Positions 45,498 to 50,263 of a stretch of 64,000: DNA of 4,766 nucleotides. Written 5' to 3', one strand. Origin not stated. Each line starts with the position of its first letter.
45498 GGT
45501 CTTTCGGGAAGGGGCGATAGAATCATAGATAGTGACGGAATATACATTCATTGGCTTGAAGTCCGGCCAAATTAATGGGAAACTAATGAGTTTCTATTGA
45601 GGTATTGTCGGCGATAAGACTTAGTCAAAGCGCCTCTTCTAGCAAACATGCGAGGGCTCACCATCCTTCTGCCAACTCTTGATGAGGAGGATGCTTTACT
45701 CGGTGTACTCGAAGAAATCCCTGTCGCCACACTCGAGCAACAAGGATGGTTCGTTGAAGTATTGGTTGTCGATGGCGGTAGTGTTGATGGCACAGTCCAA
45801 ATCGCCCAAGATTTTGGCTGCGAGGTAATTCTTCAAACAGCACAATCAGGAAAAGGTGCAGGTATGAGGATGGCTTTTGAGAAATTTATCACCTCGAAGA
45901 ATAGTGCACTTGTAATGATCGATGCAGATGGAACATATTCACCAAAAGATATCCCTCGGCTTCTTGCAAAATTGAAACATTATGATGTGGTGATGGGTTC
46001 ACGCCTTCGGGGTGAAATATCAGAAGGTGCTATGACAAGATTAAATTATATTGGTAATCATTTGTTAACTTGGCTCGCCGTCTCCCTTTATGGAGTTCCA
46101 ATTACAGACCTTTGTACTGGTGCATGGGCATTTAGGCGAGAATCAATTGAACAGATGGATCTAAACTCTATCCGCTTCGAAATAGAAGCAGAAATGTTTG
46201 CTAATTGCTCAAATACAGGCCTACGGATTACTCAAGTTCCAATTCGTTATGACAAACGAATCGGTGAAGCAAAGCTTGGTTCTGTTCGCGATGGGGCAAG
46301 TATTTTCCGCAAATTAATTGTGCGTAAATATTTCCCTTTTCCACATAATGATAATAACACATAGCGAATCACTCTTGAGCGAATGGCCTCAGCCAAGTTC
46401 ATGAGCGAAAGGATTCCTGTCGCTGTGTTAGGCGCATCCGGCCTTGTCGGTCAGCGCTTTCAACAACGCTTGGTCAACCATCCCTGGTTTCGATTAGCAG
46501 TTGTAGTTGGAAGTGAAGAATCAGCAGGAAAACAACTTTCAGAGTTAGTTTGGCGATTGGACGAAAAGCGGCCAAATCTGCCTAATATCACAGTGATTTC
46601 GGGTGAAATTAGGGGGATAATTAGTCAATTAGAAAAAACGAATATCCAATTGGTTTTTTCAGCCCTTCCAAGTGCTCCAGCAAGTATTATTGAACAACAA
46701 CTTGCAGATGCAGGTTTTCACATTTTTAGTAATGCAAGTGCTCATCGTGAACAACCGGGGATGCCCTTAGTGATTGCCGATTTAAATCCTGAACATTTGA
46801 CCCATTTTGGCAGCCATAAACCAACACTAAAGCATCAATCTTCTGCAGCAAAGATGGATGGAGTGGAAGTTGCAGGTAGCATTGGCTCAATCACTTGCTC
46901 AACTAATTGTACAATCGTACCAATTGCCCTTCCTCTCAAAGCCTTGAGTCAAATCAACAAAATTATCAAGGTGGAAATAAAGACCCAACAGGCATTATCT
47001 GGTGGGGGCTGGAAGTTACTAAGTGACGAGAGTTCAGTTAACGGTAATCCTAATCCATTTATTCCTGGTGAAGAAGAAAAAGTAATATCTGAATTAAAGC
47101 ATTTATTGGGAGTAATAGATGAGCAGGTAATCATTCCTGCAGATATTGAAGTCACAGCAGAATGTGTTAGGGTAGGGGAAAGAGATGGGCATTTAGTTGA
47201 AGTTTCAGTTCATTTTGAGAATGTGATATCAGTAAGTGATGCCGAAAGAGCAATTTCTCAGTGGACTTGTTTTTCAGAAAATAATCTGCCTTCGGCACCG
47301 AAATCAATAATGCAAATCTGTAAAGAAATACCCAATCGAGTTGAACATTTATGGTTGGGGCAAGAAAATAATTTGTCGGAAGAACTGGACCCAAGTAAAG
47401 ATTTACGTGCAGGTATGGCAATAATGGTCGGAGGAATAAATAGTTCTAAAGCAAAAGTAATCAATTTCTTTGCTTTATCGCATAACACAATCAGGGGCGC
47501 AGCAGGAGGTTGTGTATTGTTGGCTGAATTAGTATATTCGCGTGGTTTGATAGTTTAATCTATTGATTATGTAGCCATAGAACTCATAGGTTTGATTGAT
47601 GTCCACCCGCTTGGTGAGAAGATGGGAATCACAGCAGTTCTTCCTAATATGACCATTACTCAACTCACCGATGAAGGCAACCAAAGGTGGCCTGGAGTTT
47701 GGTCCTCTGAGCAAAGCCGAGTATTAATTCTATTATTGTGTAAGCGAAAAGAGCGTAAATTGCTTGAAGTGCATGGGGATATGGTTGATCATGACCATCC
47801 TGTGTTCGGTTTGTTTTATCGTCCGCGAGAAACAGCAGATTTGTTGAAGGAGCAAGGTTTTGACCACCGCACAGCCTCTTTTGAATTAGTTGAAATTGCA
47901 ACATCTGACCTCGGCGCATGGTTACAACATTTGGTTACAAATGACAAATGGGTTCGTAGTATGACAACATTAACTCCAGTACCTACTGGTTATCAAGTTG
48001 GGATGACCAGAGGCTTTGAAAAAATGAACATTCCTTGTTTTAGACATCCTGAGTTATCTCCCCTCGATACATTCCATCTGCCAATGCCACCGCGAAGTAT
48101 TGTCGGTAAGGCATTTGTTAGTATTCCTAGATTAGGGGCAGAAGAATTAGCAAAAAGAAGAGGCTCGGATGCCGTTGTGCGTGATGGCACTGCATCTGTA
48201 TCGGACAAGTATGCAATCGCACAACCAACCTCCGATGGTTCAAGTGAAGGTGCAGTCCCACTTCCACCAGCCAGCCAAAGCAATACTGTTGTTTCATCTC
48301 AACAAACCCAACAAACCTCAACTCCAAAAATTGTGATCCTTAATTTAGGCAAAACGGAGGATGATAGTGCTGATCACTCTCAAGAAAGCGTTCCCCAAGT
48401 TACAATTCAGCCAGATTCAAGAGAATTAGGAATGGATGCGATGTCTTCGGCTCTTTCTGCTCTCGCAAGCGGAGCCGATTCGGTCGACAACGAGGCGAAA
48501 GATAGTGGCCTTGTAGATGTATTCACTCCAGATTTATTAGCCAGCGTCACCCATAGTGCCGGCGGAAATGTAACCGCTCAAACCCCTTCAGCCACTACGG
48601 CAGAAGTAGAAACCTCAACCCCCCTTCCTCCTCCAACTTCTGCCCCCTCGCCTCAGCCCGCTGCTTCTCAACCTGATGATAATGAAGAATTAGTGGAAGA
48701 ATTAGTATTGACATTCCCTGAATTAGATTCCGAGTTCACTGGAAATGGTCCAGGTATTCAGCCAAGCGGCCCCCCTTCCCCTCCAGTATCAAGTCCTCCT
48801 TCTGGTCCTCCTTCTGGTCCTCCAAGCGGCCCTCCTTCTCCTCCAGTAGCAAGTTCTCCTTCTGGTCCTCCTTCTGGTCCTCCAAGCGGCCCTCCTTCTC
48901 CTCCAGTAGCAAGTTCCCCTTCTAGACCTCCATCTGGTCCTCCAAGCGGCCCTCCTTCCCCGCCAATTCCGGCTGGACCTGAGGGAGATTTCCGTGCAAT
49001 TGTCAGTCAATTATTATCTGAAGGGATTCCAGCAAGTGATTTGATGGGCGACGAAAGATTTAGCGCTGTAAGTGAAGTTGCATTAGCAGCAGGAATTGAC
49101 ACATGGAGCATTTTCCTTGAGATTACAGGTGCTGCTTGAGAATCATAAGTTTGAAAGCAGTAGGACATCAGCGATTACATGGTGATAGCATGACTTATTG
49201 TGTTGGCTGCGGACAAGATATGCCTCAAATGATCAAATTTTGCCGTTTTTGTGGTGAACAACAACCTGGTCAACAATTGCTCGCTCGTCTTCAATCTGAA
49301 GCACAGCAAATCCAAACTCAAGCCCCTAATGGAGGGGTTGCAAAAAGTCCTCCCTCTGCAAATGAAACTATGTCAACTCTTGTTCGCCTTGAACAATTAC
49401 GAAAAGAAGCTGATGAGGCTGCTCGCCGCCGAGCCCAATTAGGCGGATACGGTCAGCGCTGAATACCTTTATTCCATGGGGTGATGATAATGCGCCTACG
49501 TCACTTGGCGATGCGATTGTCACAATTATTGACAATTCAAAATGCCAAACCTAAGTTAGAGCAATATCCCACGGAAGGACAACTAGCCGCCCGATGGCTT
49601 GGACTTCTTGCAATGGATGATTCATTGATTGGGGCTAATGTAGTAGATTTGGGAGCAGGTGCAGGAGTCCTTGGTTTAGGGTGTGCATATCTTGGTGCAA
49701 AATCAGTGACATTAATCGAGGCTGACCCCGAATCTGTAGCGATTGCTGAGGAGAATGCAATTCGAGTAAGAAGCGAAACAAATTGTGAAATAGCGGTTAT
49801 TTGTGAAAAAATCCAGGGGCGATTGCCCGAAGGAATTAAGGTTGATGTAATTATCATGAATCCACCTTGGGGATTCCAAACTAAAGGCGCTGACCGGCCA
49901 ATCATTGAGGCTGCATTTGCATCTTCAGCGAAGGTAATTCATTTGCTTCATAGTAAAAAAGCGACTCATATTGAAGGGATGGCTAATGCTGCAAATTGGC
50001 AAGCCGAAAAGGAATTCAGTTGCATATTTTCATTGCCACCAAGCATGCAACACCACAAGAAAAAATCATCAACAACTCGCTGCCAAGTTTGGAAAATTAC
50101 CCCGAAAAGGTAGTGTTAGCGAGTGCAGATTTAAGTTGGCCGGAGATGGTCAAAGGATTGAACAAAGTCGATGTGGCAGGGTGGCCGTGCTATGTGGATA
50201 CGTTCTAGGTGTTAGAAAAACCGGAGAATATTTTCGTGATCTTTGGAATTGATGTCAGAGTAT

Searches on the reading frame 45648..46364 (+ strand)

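Call 11: search_protein_families(library=ncbifam, proteins=[window:45648-46364:+], max_evalue=0.001)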
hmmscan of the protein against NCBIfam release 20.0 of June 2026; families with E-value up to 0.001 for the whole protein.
window:45648-46364:+ (238 aa): 8 families
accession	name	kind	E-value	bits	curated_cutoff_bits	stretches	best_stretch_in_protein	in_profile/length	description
TIGR04182.1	glyco_TIGR04182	equivalog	6.9e-50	170.1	325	1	5-223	3-214/293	S-layer glycoprotein N-glycosyltransferase AglJ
NF041391.1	DPhHxTase_Halo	equivalog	2.2e-31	108.5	375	1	10-223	3-205/213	dolichyl-phosphate hexose transferase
NF058614.1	PPMAGASynPpgS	equivalog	5e-12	45.7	370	1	32-200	23-195/226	polyprenyl-phospho-N-acetylgalactosaminyl synthase PpgS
TIGR04283.1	glyco_like_mftF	equivalog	4.4e-11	42.8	182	1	4-123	1-110/221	TIGR04283 family arsenosugar biosynthesis glycosyltransferase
NF010496.0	PRK13915.1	equivalog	1.9e-08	33.7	262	1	4-107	33-140/307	glucosyl-3-phosphoglycerate synthase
NF007986.1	PRK10714.1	equivalog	5.5e-06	25.6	529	1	4-170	8-172/316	undecaprenyl-phosphate 4-deoxy-4-formamido-L-arabinose transferase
NF047588.1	GlcsyltransPgfSStrep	equivalog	2.3e-05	23.8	500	1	4-123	3-126/308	glycosyltransferase PgfS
NF041875.1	EPS_EpsD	equivalog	0.00025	20.6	370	1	4-104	1-99/325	exopolysaccharide biosynthesis glycosyltransferase EpsD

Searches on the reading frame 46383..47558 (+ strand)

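Call 11: search_protein_families(library=ncbifam, proteins=[window:46383-47558:+], max_evalue=0.001)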
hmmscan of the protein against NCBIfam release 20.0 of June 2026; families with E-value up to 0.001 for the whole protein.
window:46383-47558:+ (391 aa): 7 families
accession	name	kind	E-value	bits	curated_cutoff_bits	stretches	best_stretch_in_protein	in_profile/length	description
NF006416.0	PRK08664.1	subfamily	9.7e-79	265.1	232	1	10-390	3-349/350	aspartate-semialdehyde dehydrogenase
TIGR00978.1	asd_EA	equivalog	2.1e-71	240.8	301.2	1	12-385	2-341/342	aspartate-semialdehyde dehydrogenase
NF011456.0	PRK14874.1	equivalog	3.8e-21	75.5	223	2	9-142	3-121/346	aspartate-semialdehyde dehydrogenase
TIGR01296.1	asd_B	equivalog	2.9e-14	53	324.2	1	13-142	2-116/339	aspartate-semialdehyde dehydrogenase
TIGR01850.1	argC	equivalog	7.4e-07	28.7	233.6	1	12-122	2-102/345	N-acetyl-gamma-glutamyl-phosphate reductase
NF005229.0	PRK06728.1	equivalog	0.00039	19.4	628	0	12-140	7-121/347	aspartate-semialdehyde dehydrogenase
NF005957.0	PRK08040.1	equivalog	0.00088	18.8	273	0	7-143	1-122/336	aspartate-semialdehyde dehydrogenase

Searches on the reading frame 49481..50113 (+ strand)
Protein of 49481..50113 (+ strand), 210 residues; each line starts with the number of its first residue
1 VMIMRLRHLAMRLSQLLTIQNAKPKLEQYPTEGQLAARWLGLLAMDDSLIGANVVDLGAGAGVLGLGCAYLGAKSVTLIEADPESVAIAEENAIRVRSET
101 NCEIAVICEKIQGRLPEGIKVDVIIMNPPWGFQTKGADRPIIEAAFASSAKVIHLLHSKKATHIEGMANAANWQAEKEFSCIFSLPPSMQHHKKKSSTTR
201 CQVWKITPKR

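Call 11: search_protein_families(library=ncbifam, proteins=[window:49481-50113:+], max_evalue=0.001)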
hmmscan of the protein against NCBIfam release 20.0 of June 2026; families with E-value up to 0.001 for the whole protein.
window:49481-50113:+ (210 aa): 13 families
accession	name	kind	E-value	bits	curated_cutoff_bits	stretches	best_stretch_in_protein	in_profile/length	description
TIGR03534.1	RF_mod_PrmC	equivalog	1.1e-09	38.1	199.1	1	52-130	90-166/253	peptide chain release factor N(5)-glutamine methyltransferase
NF001790.0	PRK00517.3-3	equivalog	1.2e-08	34.7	269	1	48-101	120-173/262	50S ribosomal protein L11 methyltransferase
TIGR00536.1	hemK_fam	subfamily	2.5e-08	33.3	115.5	1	52-130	116-192/286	HemK family protein methyltransferase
TIGR00406.1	prmA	equivalog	5.8e-08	32.5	183.15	1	50-127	159-232/288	50S ribosomal protein L11 methyltransferase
NF011528.0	PRK14968.1-2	equivalog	2.3e-06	27.3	171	1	51-130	39-117/205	putative methyltransferase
TIGR00095.1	TIGR00095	equivalog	6.2e-06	26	117.5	1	48-137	50-141/194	16S rRNA (guanine(966)-N(2))-methyltransferase RsmD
NF011529.0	PRK14968.1-3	equivalog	1.4e-05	24.6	162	1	52-130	36-108/198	putative methyltransferase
NF001785.0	PRK00517.2-2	equivalog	2.2e-05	23.7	188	1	48-127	143-218/282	50S ribosomal protein L11 methyltransferase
TIGR00537.1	hemK_rel_arch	hypoth_equivalog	4.8e-05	23.1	87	1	48-130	17-92/179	HemK2/MTQ2 family protein methyltransferase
TIGR01983.1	UbiG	equivalog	0.00016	21.1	102.95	1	28-125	45-121/228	bifunctional 2-polyprenyl-6-hydroxyphenol methylase/3-demethylubiquinol 3-O-methyltransferase UbiG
TIGR03533.1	L3_gln_methyl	equivalog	0.00028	20.3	229.7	1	52-130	123-199/284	50S ribosomal protein L3 N(5)-glutamine methyltransferase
NF043040.1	corrin_prot_MT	hypoth_equivalog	0.00054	19.5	180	1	51-105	42-95/216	corrinoid protein-associated methyltransferase CpaM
NF047853.1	tRm6a37MtseTrmN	equivalog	0.00082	19.2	350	0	53-133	46-127/244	tRNA(1)(Val) (adenine(37)-N(6))-methyltransferase TrmN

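Call 37: search_protein_families(library=pfam, proteins=[window:49481-50113:+], max_evalue=0.01)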
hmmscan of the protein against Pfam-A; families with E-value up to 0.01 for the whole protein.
window:49481-50113:+ (210 aa): 8 families
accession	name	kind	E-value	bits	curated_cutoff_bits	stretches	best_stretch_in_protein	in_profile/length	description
PF05175.20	MTS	-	3.6e-12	46.7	23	1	50-150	31-127/170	Methyltransferase small domain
PF06325.19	PrmA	-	2.5e-10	40.8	22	1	51-127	162-233/296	Ribosomal protein L11 methyltransferase (PrmA)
PF03602.21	Cons_hypoth95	-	1.4e-09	38.4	24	1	49-175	40-170/182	Conserved hypothetical protein 95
PF13847.12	Methyltransf_31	-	4.7e-05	23.6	27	1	51-154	4-95/145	Methyltransferase domain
PF13649.12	Methyltransf_25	-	6.8e-05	23.9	27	1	54-126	1-70/97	Methyltransferase domain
PF02475.24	TRM5-TYW2_MTfase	-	0.00069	20.1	28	1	51-128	37-112/164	TRM5/TYW2 methyltransferase domain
PF10294.15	Methyltransf_16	-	0.003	17.8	21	1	48-125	44-125/174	Lysine methyltransferase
PF01170.24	UPF0020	-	0.0035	17.5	22.3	1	79-135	82-136/197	RMKL-like, methyltransferase domain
